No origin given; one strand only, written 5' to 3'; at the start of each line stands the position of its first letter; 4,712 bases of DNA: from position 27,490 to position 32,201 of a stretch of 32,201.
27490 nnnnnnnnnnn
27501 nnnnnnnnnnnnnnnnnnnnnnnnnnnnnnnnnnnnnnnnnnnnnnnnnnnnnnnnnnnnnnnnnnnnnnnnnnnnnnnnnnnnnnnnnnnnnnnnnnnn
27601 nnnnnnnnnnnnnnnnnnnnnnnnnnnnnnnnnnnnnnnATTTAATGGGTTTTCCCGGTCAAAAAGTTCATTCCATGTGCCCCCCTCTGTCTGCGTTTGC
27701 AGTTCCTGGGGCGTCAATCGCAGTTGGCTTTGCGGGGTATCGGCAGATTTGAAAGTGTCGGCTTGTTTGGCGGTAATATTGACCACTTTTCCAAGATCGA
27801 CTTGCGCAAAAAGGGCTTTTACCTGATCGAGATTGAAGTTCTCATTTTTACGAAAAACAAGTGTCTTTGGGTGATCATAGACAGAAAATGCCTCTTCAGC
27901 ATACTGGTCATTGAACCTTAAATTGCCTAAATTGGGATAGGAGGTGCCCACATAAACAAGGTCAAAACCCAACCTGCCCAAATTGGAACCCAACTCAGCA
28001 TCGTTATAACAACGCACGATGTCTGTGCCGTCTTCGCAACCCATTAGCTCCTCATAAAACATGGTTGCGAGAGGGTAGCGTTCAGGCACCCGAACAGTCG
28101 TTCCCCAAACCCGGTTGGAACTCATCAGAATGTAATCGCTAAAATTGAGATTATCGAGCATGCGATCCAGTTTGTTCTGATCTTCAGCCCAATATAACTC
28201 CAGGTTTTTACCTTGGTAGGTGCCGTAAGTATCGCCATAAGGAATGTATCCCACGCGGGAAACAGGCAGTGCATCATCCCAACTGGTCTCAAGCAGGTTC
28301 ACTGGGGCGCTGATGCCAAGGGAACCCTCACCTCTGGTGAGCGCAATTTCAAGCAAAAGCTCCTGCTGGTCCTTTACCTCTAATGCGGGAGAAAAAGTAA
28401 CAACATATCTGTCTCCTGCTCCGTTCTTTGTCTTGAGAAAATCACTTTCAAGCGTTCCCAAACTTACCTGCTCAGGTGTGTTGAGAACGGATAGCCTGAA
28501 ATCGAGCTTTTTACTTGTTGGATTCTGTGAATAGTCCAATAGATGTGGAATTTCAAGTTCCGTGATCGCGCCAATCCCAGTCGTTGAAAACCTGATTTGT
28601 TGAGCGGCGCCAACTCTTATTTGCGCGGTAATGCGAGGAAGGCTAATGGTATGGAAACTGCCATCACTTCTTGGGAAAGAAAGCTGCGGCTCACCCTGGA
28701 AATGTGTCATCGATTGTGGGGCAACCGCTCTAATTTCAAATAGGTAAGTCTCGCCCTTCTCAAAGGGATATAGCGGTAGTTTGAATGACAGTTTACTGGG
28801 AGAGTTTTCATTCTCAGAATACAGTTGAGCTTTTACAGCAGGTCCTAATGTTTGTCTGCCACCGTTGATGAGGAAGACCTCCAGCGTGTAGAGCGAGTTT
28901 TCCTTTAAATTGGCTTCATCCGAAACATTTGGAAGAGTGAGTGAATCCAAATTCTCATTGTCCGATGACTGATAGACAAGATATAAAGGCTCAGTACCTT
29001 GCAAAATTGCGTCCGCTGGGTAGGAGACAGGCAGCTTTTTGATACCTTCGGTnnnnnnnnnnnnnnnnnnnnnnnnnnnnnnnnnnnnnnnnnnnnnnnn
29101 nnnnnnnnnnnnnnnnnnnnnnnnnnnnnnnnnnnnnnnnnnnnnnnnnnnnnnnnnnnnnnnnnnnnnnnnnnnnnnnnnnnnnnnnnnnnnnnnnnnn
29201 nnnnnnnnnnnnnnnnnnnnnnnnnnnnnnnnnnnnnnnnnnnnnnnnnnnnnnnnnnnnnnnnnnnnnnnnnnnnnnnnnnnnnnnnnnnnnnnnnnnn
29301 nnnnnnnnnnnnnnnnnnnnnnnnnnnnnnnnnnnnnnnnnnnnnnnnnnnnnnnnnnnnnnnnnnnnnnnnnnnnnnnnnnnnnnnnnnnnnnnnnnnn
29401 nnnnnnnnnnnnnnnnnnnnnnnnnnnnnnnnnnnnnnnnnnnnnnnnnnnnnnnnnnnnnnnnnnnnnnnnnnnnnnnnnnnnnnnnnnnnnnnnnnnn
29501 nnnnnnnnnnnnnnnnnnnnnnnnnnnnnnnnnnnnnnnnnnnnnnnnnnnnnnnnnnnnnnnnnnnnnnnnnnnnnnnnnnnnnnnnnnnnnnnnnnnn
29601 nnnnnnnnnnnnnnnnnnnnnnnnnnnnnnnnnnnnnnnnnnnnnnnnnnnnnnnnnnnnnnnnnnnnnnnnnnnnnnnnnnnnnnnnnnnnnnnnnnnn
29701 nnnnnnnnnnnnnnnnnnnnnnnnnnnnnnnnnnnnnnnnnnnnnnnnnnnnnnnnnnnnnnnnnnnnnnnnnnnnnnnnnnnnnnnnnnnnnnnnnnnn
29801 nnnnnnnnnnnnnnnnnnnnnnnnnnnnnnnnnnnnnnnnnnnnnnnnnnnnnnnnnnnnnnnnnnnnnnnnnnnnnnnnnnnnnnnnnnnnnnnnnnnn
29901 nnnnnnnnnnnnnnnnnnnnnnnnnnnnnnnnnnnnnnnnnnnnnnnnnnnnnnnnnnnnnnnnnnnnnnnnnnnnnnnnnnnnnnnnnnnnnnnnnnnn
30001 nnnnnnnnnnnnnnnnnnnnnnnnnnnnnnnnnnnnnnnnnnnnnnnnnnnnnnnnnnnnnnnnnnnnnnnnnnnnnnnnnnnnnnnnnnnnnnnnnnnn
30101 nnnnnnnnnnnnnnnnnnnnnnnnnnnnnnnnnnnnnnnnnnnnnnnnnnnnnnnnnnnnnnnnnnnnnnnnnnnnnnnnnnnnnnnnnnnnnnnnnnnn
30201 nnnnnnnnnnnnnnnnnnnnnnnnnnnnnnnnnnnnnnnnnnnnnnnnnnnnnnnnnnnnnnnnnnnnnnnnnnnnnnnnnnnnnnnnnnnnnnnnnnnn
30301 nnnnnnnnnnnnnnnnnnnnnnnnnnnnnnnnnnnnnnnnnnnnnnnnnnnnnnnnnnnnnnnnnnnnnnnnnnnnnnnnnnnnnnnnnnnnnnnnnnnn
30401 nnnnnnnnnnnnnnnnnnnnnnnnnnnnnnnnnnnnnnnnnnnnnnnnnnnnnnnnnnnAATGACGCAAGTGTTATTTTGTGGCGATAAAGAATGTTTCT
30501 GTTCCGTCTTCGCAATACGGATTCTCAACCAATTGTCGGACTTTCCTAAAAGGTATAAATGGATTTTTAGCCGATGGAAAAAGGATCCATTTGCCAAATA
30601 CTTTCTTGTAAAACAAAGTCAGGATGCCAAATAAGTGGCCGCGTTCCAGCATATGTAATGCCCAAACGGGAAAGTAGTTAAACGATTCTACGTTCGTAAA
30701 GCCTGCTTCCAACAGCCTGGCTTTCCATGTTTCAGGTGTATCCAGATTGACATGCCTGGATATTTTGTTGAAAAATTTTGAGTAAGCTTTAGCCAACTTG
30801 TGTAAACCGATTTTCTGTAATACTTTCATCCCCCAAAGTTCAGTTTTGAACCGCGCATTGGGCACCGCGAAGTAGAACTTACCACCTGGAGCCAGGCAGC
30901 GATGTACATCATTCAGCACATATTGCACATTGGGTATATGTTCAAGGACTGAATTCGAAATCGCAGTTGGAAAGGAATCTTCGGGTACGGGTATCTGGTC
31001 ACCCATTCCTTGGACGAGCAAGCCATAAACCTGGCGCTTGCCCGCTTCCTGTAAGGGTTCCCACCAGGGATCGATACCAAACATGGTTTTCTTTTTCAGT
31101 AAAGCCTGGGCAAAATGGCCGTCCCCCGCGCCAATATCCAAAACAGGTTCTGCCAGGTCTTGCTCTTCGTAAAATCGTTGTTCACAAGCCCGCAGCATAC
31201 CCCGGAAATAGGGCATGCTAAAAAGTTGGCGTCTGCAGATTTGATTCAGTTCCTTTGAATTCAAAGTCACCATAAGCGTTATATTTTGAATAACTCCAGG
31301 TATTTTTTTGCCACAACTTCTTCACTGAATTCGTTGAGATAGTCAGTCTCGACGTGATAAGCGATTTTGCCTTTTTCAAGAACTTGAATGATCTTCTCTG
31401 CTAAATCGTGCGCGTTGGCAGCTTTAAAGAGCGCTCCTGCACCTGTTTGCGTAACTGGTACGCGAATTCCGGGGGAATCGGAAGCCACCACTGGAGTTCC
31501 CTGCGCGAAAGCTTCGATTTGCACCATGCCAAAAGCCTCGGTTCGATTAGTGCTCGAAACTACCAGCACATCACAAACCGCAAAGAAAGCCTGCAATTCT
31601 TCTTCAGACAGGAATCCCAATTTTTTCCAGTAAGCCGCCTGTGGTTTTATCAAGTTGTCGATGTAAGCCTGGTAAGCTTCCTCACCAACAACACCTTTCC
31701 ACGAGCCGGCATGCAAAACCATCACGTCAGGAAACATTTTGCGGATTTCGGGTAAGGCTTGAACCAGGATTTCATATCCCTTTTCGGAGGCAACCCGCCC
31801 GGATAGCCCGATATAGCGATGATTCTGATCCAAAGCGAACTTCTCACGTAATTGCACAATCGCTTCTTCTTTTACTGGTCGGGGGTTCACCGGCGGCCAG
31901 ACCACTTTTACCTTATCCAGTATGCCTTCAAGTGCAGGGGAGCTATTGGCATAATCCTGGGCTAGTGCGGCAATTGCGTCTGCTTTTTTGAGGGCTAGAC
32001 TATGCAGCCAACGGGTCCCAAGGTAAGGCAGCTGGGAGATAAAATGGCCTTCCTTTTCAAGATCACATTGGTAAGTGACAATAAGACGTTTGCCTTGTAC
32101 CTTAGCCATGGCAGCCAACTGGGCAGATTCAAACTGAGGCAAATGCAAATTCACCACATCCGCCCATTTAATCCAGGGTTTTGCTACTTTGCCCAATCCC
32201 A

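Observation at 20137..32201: Tightly coupled operon built around three consecutive large polytopic membrane proteins (DUF2298 / Chlor_Arch_YYY type) plus GT4 and a SAM methyltransferase: candidate uncharacterised extracytoplasmic glycosylation system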

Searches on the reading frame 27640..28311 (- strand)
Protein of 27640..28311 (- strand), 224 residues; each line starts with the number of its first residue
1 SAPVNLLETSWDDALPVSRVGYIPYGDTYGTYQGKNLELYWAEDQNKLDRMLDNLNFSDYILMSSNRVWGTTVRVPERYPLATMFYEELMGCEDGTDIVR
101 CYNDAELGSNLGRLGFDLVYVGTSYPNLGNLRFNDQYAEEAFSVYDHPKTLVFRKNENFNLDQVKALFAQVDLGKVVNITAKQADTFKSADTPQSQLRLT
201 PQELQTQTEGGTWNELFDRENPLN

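Call 67: search_solved_structures(query=A3, max_evalue=10)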
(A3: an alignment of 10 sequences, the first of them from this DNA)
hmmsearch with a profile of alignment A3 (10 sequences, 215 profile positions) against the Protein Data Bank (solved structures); distinct sequences matched with E-value up to 10: 0.

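Call 68: search_protein_families(library=pfam, alignment_id=A3, max_evalue=1)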
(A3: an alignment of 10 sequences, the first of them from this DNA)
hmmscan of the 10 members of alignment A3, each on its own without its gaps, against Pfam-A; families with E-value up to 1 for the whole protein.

A. member 1, seq(224 aa): 0 families

B. families by the number of members that match (of 10 scanned): 2 families
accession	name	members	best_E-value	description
PF15711.10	ILEI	2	0.0039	Interleukin-like EMT inducer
PF02946.19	GTF2I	1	0.18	GTF2I-like repeat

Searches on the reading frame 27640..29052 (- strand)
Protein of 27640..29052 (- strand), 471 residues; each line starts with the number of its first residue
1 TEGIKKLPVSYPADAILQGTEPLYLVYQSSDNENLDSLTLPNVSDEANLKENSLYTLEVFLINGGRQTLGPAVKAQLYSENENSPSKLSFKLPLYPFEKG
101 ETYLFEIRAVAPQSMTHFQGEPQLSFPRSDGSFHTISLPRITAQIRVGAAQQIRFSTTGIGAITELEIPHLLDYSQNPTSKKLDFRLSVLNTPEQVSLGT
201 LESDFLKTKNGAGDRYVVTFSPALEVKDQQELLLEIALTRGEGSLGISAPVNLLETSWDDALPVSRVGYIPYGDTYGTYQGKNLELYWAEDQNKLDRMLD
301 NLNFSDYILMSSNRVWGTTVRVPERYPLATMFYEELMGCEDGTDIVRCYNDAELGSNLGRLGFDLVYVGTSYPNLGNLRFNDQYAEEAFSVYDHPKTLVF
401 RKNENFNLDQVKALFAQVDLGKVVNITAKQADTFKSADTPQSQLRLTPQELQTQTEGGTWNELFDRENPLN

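Call 54: search_protein_families(library=pfam, proteins=[window:27640-29052:-], max_evalue=0.01)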
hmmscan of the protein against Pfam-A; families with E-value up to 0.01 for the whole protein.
window:27640-29052:- (471 aa): 0 families

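Call 55: search_protein_families(library=ncbifam, proteins=[window:27640-29052:-], max_evalue=0.01)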
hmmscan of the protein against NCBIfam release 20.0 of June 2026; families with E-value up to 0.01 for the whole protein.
window:27640-29052:- (471 aa): 0 families

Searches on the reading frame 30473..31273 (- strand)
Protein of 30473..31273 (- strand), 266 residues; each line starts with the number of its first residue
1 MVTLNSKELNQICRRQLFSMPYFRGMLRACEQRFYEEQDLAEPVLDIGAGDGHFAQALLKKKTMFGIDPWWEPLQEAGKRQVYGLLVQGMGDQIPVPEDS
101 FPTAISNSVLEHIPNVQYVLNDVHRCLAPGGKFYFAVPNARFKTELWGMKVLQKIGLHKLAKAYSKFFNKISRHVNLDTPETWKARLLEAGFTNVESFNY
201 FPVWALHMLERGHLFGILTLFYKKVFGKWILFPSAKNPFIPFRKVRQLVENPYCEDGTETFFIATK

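Call 5: search_protein_families(library=pfam, proteins=[window:30473-31273:-], max_evalue=0.01)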
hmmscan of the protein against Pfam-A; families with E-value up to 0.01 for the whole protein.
window:30473-31273:- (266 aa): 7 families
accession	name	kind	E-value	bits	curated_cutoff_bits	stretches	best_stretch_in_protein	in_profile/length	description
PF13489.12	Methyltransf_23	-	4.3e-20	72.5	27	1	32-196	14-163/164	Methyltransferase domain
PF08241.18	Methyltransf_11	-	8.3e-15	55.6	21.2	1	45-135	1-95/95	Methyltransferase domain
PF13649.12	Methyltransf_25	-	2.6e-11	44.5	27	1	44-131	1-97/97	Methyltransferase domain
PF08242.18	Methyltransf_12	-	3.5e-10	40.9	30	1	45-133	1-98/98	Methyltransferase domain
PF13847.12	Methyltransf_31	-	2.7e-09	37.3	27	1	42-139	5-113/145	Methyltransferase domain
PF01209.24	Ubie_methyltran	-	4.8e-05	23.3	20.1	1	75-200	93-221/233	ubiE/COQ5 methyltransferase family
PF24675.1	NpmA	-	0.0056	16.4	60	0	40-81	23-67/214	16S rRNA (adenine(1408)-N(1))-methyltransferase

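Call 6: search_protein_families(library=ncbifam, proteins=[window:30473-31273:-], max_evalue=0.01)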
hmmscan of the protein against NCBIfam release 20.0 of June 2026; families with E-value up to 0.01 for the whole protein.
window:30473-31273:- (266 aa): 18 families
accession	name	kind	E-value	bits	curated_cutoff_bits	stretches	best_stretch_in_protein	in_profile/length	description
NF045667.1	MTase_DVU1556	equivalog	6e-14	52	155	1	42-136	24-120/213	DVU_1556 family methyltransferase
NF041536.1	ArsM_DUF2284_UU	exception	2.8e-08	32.6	575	1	42-136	78-181/459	arsenite methyltransferase/DUF2284 domain selenoprotein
TIGR01934.1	MenG_MenH_UbiE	subfamily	1.2e-06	28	158.35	1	40-208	39-220/223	ubiquinone/menaquinone biosynthesis methyltransferase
NF008823.0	PRK11873.1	subfamily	2.1e-06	27.4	263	1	86-135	132-181/272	arsenite methyltransferase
TIGR02072.1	BioC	equivalog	4.5e-06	26.6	184.95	1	41-137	35-134/244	malonyl-ACP O-methyltransferase BioC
TIGR01983.1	UbiG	equivalog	7.5e-06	25.4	102.95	1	41-145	50-161/228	bifunctional 2-polyprenyl-6-hydroxyphenol methylase/3-demethylubiquinol 3-O-methyltransferase UbiG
NF041537.1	ArsM_AhpD_UU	exception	1.4e-05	24.1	510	1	86-136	131-181/345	arsenite methyltransferase/AhpD domain selenoprotein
NF045825.1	FAmtase_mtf2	equivalog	5e-05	22.6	400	1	44-150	62-173/248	fatty-acid O-methyltransferase Mtf2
NF001244.0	PRK00216.1-5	equivalog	5.1e-05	22.7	216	1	41-168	49-183/236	bifunctional demethylmenaquinone methyltransferase/2-methoxy-6-polyprenyl-1,4-benzoquinol methylase UbiE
NF045823.1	PthPhpthDimycoMt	equivalog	5.3e-05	22.5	300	1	81-149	111-180/256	phthiotriol/phenolphthiotriol dimycocerosates methyltransferase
NF047649.1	MTase_UXPK_star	exception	6.9e-05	22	460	1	64-136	105-182/283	methyltransferase/UXPK-star double selenoprotein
NF052510.1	methyltran_MpqE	exception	0.00022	20.7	335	1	85-199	101-221/234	methyl-plastoquinone biosynthesis methyltransferase MpqE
NF043040.1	corrin_prot_MT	hypoth_equivalog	0.00024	20.6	180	1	25-135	25-147/216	corrinoid protein-associated methyltransferase CpaM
NF007610.0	PRK10258.1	equivalog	0.0015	17.9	342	1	42-136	44-139/251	malonyl-ACP O-methyltransferase BioC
NF008300.0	PRK11088.1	equivalog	0.0018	17.8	303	1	8-169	53-212/272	23S rRNA (guanine(745)-N(1))-methyltransferase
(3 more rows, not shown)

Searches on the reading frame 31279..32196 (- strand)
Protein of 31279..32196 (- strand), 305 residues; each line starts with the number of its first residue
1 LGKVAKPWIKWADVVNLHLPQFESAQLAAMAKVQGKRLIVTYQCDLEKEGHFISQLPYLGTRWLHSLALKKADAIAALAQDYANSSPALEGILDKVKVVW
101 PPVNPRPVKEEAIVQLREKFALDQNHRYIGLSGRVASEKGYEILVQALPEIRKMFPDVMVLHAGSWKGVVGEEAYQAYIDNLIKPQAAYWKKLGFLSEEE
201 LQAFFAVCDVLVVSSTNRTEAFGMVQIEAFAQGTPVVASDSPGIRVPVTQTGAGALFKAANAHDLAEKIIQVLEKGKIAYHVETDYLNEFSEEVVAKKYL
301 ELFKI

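Call 5: search_protein_families(library=pfam, proteins=[window:31279-32196:-], max_evalue=0.01)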
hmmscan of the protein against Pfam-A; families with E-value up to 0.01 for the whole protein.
window:31279-32196:- (305 aa): 5 families
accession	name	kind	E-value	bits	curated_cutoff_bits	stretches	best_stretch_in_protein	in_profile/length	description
PF00534.26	Glycos_transf_1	-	5.9e-28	98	26.4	1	116-277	5-160/172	Glycosyl transferases group 1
PF13692.12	Glyco_trans_1_4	-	1.5e-21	77.6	27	1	127-274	2-141/142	Glycosyl transferases group 1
PF20706.3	GT4-conflict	-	1.5e-05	24.6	26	1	124-244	195-316/385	Family 4 Glycosyltransferase in conflict systems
PF13579.12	Glyco_trans_4_4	-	0.0004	21.2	29.7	1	12-88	72-144/158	Glycosyl transferase 4-like domain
PF13439.12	Glyco_transf_4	-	0.00081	19.9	28.5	1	10-105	69-168/170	Glycosyltransferase Family 4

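Call 6: search_protein_families(library=ncbifam, proteins=[window:31279-32196:-], max_evalue=0.01)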
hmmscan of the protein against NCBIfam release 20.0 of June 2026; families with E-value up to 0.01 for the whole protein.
window:31279-32196:- (305 aa): 32 families (the best 25 are shown)
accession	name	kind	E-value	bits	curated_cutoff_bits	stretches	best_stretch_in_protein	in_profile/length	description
TIGR02149.1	glgA_Coryne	subfamily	2.3e-18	66.5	302.4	1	62-304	135-388/391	glycogen synthase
TIGR03449.1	mycothiol_MshA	equivalog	1.2e-17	63.9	462.5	1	91-283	185-377/406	D-inositol-3-phosphate glycosyltransferase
TIGR04063.1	stp3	hypoth_equivalog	1.6e-17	63.5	442.05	1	56-277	142-362/397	TIGR04063 family PEP-CTERM/XrtA system glycosyltransferase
NF012028.0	PRK15484.1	subfamily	1.3e-15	57.5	618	1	97-301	164-373/380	lipopolysaccharide N-acetylglucosaminyltransferase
TIGR04047.1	MSMEG_0565_glyc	hypoth_equivalog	2.9e-15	56.3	259.85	1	110-303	178-371/373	MSMEG_0565 family glycosyltransferase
NF038298.1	EPS_HpsO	equivalog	5.5e-15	55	575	1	62-304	137-385/388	hormogonium polysaccharide biosynthesis glycosyltransferase HpsO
TIGR04157.1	glyco_rSAM_CFB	subfamily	4.8e-13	48.9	400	1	108-301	209-404/406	TIGR04157 family glycosyltransferase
NF049988.1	MGlcDAGSynMgs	equivalog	6.1e-13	48.9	400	1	109-303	196-384/398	alpha-monoglucosyldiacylglycerol synthase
TIGR03999.1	thiol_BshA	equivalog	7e-13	48.2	273.7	1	67-303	140-370/375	N-acetyl-alpha-D-glucosaminyl L-malate synthase BshA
NF053787.1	GlcN_PG_synth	equivalog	1.8e-12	46.8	480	1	114-278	185-329/361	N-acetylglucosaminyl phosphatidylglycerol synthase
NF041876.1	EPS_EpsE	equivalog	2.1e-12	47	400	1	132-281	220-367/389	exopolysaccharide biosynthesis GT4 family glycosyltransferase EpsE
NF038295.1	EPS_HpsP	equivalog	3.5e-12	46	550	1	61-277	144-354/388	hormogonium polysaccharide biosynthesis glycosyltransferase HpsP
TIGR02095.1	glgA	subfamily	2e-11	43.2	328.45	1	111-304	277-475/477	glycogen/starch synthase, ADP-glucose type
NF046085.1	XrtY_assoc_Gly1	equivalog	3.4e-11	42.6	400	1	123-304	207-382/387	XrtY-associated glycosyltransferase XYAG1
NF047684.1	TeichurnBiosyTuaC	equivalog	2e-09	36.9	550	1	68-297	161-376/391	teichuronic acid biosynthesis protein TuaC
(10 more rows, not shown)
